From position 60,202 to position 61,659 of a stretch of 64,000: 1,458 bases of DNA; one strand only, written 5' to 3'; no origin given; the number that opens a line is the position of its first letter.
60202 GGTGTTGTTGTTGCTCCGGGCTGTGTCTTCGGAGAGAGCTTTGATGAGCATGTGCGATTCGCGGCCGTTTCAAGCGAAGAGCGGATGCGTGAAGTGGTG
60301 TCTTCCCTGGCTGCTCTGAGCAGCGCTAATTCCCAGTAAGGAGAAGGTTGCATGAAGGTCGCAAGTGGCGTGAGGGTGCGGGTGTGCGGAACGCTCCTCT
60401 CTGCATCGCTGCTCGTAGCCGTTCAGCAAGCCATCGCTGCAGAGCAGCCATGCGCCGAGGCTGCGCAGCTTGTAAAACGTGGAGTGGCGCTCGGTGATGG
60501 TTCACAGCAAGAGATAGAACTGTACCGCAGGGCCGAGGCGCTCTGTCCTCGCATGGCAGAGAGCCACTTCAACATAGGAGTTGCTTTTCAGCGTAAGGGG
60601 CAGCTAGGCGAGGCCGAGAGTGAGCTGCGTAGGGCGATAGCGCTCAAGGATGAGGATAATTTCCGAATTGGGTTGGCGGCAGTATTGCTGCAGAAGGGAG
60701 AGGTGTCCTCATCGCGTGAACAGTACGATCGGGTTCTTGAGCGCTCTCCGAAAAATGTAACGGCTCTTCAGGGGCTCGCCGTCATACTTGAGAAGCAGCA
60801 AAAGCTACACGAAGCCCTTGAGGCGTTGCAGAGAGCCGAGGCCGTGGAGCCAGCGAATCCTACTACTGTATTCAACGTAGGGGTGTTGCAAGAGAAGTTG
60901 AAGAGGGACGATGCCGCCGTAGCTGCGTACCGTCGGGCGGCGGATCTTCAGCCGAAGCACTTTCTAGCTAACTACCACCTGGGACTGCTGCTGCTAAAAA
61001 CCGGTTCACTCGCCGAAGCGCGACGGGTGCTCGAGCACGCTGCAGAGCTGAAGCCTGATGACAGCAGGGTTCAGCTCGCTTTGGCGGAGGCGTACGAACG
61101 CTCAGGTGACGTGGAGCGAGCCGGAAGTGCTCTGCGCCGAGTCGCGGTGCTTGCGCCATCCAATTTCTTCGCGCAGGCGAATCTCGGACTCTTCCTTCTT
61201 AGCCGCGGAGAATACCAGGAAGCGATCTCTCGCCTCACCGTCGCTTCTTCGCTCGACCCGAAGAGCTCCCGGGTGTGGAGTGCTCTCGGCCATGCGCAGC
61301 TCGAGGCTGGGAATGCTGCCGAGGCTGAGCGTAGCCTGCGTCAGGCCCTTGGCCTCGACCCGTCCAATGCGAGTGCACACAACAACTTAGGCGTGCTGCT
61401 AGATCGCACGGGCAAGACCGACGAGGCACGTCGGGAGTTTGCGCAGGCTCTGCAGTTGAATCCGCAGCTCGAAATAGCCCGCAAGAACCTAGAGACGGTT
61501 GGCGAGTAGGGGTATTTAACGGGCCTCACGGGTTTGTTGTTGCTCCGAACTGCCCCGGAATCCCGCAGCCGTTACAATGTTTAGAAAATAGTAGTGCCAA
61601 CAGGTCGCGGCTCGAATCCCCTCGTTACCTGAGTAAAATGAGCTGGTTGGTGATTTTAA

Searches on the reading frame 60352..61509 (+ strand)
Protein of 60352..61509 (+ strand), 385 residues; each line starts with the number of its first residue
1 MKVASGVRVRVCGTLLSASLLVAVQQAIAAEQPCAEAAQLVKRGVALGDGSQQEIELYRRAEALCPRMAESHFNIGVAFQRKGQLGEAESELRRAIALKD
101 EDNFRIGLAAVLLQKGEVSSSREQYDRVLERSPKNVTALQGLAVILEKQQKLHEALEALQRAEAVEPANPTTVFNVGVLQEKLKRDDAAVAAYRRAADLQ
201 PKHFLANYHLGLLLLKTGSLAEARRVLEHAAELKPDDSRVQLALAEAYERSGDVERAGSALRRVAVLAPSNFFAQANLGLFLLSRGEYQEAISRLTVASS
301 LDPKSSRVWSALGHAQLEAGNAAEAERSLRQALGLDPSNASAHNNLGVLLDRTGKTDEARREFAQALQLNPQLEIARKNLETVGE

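Call 70: find_encoding_contigs(protein=window:60352-61509:+, flank=6000, max_places=1)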
Protein window:60352-61509:+ (385 aa): 11 contigs read that carry it; 1 place shown.
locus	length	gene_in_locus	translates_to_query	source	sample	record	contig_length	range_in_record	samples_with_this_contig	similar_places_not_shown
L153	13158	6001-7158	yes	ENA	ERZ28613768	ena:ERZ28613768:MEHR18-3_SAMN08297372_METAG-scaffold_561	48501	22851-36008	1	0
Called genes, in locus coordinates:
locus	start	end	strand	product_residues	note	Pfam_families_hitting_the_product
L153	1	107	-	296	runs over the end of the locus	-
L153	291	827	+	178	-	-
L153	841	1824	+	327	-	PF11557:Omp_AT (weak)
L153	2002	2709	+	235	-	PF01048:PNP_UDP_1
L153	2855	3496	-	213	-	PF01121:CoaE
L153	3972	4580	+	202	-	PF02036:SCP2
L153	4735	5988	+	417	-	PF00155:Aminotran_1_2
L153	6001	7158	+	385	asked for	-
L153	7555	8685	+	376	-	PF01555:N6_N4_Mtase (weak)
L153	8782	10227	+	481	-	PF07685:GATase_3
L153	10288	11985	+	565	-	PF13167:GTP-bdg_N, PF16360:GTP-bdg_M, PF00009:GTP_EFTU (faint), PF01926:MMR_HSR1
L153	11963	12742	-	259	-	PF23023:Anti-Pycsar_Apyc1, PF00753:Lactamase_B, PF12706:Lactamase_B_2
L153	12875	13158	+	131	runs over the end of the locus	PF08899:DUF1844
